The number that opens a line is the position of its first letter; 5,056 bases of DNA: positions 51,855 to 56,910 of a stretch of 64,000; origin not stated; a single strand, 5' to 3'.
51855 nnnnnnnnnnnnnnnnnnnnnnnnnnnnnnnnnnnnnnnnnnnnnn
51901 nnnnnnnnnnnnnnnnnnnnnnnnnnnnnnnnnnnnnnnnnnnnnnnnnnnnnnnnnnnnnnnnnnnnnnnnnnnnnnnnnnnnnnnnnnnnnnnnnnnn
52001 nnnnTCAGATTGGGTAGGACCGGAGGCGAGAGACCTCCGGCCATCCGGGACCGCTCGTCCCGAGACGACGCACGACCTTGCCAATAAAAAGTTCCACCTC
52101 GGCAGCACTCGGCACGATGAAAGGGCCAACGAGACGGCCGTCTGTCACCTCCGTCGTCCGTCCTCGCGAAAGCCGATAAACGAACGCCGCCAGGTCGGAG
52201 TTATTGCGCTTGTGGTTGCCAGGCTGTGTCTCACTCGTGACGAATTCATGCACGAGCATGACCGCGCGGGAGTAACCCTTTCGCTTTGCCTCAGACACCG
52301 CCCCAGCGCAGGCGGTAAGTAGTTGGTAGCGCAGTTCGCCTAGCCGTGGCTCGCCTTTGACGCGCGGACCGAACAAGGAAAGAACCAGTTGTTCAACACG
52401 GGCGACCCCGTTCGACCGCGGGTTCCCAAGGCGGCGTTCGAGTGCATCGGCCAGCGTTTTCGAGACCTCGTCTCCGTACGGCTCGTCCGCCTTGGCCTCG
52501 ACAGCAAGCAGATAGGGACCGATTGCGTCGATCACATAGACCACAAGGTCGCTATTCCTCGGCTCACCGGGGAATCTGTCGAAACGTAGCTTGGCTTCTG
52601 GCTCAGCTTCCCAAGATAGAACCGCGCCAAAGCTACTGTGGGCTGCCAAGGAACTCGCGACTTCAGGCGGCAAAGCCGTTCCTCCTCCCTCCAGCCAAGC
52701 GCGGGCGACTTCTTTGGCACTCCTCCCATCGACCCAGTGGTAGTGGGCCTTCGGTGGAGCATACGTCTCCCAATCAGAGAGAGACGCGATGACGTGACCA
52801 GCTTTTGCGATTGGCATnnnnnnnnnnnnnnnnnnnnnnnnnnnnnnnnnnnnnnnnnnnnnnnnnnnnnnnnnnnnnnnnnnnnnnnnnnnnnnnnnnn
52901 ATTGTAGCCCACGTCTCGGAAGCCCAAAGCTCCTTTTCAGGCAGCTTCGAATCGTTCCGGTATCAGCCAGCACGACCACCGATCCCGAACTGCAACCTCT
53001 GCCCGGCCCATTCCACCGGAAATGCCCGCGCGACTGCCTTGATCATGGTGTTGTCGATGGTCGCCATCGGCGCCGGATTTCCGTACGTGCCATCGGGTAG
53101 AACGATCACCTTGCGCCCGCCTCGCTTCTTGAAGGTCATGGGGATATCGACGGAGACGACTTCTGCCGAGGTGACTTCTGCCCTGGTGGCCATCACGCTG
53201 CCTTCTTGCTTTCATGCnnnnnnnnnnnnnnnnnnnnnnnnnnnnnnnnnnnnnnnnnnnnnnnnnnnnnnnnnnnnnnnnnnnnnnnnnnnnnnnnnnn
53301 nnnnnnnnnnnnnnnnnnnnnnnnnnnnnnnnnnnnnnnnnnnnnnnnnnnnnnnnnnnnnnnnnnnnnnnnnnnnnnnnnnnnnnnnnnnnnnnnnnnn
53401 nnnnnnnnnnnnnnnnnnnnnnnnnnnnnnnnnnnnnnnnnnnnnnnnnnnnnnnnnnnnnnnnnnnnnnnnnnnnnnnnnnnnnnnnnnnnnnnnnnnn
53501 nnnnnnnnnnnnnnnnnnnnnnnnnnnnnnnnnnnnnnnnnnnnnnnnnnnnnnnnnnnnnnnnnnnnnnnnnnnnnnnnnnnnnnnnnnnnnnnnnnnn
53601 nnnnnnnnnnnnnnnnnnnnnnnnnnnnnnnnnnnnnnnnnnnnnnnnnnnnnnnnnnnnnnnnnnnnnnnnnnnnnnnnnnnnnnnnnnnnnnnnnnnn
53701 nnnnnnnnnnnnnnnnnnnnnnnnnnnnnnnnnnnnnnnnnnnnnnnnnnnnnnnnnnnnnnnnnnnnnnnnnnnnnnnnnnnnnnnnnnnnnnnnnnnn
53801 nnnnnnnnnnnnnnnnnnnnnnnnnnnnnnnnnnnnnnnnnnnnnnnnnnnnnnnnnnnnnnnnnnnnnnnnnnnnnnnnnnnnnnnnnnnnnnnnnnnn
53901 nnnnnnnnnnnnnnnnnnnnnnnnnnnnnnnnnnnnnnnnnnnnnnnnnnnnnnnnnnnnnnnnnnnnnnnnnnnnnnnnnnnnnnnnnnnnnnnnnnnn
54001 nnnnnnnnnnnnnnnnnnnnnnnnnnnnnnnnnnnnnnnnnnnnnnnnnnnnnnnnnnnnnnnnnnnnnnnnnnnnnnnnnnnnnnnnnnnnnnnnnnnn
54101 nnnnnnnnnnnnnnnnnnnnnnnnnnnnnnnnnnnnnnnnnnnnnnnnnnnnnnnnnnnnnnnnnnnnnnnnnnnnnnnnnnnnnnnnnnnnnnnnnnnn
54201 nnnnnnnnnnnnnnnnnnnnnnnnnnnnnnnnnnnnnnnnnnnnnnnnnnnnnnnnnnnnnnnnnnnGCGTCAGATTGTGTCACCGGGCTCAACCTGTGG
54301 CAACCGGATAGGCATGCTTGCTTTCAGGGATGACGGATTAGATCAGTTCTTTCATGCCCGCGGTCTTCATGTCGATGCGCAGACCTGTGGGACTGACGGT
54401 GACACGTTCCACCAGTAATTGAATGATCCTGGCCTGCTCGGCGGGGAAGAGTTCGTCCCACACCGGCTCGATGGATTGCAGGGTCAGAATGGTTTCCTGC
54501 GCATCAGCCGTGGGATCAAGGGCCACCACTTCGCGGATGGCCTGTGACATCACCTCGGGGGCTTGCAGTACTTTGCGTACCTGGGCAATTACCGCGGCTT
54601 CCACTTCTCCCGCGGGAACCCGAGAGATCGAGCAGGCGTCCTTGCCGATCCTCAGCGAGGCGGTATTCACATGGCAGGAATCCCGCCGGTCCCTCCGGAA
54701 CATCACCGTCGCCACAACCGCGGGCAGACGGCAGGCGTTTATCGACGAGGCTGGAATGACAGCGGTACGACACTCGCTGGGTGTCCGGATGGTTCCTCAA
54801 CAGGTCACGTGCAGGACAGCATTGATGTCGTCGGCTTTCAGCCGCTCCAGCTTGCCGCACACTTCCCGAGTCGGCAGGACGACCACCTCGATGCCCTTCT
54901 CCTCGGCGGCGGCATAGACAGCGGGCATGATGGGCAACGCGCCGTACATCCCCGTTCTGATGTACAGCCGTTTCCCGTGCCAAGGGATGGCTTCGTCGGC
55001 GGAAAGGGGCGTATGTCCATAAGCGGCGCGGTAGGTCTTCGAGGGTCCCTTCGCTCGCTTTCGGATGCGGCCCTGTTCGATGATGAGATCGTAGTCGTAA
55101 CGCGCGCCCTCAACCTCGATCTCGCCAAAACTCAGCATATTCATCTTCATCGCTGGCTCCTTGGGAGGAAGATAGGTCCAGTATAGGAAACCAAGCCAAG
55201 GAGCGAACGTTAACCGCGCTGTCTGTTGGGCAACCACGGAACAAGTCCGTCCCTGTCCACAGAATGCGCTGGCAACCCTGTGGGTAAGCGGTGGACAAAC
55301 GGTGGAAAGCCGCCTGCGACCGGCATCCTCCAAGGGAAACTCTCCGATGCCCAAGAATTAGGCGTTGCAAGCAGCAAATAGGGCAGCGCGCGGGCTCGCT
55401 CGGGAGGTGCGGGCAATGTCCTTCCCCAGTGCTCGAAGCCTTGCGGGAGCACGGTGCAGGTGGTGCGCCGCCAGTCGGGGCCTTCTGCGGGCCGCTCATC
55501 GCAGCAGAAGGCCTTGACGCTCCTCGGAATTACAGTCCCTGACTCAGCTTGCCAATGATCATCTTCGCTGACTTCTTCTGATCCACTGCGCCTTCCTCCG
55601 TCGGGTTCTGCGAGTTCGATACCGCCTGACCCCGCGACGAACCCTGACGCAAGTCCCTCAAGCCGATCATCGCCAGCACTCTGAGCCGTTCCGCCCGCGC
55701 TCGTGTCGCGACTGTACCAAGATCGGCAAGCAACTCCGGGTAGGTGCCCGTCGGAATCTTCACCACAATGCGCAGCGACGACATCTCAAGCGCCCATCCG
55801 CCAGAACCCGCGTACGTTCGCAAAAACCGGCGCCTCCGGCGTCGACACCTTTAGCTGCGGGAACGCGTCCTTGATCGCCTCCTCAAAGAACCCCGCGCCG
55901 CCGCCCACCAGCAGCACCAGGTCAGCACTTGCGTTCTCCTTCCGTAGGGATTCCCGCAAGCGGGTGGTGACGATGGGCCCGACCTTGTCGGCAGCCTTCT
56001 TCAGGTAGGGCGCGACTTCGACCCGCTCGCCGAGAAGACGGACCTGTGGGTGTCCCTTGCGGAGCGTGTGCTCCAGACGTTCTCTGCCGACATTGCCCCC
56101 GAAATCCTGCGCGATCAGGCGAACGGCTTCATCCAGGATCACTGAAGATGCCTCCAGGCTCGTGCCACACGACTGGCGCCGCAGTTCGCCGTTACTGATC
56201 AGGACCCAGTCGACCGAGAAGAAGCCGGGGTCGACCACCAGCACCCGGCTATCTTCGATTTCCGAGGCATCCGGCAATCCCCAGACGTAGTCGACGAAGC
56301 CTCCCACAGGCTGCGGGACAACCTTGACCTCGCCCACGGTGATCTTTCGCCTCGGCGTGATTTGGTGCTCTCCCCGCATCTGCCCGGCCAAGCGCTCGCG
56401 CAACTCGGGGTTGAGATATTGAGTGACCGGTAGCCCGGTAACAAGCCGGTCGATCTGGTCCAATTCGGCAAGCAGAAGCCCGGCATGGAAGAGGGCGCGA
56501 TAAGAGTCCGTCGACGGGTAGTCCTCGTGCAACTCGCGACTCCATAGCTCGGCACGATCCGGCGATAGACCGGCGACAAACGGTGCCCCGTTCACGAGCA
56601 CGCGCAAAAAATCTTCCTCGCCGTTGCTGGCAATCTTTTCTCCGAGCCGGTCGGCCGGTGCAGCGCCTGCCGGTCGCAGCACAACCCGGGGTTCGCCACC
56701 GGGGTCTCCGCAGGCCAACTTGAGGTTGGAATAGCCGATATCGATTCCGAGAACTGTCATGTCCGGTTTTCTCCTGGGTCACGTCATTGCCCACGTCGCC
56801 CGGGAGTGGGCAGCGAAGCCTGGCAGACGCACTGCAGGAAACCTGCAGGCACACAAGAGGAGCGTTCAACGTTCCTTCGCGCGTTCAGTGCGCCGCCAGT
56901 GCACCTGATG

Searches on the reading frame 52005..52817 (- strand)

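Call 13: search_protein_families(library=pfam, proteins=[window:52005-52817:-])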
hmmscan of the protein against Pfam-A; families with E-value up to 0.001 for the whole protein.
window:52005-52817:- (270 aa): 1 family
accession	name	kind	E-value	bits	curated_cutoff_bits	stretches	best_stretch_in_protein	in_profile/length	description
PF22187.2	DUF6946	-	3e-27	95.9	27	1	13-216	5-185/214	Domain of unknown function (DUF6946)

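Call 14: search_protein_families(library=padloc, proteins=[window:52005-52817:-])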
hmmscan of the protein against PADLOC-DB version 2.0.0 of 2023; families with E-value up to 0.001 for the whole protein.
window:52005-52817:- (270 aa): 0 families

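Call 46: search_protein_families(library=ncbifam, proteins=[window:52005-52817:-])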
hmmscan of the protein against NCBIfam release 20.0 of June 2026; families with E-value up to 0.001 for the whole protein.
window:52005-52817:- (270 aa): 0 families

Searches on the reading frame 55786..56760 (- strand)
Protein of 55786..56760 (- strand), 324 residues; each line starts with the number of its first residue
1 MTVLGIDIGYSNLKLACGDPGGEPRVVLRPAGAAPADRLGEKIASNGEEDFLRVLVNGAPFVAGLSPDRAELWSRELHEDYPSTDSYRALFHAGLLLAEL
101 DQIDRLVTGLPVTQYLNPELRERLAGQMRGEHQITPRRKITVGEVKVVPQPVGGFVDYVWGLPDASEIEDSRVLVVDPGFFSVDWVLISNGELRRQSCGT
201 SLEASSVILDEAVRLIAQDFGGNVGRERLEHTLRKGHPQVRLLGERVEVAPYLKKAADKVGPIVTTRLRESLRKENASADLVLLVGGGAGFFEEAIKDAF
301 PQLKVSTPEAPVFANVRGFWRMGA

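Call 13: search_protein_families(library=pfam, proteins=[window:55786-56760:-])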
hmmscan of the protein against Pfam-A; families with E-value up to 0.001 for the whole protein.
window:55786-56760:- (324 aa): 2 families
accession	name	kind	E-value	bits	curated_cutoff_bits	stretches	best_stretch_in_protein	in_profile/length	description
PF17989.7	ALP_N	-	2.3e-32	112.7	26.3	1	5-153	1-148/148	Actin like proteins N terminal domain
PF21522.3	MreB-like_C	-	6.8e-06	27.1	27.8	1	175-297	1-122/123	Archaeal actin homologue MreB-like, C-terminal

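Call 14: search_protein_families(library=padloc, proteins=[window:55786-56760:-])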
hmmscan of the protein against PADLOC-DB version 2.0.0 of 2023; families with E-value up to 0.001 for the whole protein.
window:55786-56760:- (324 aa): 0 families
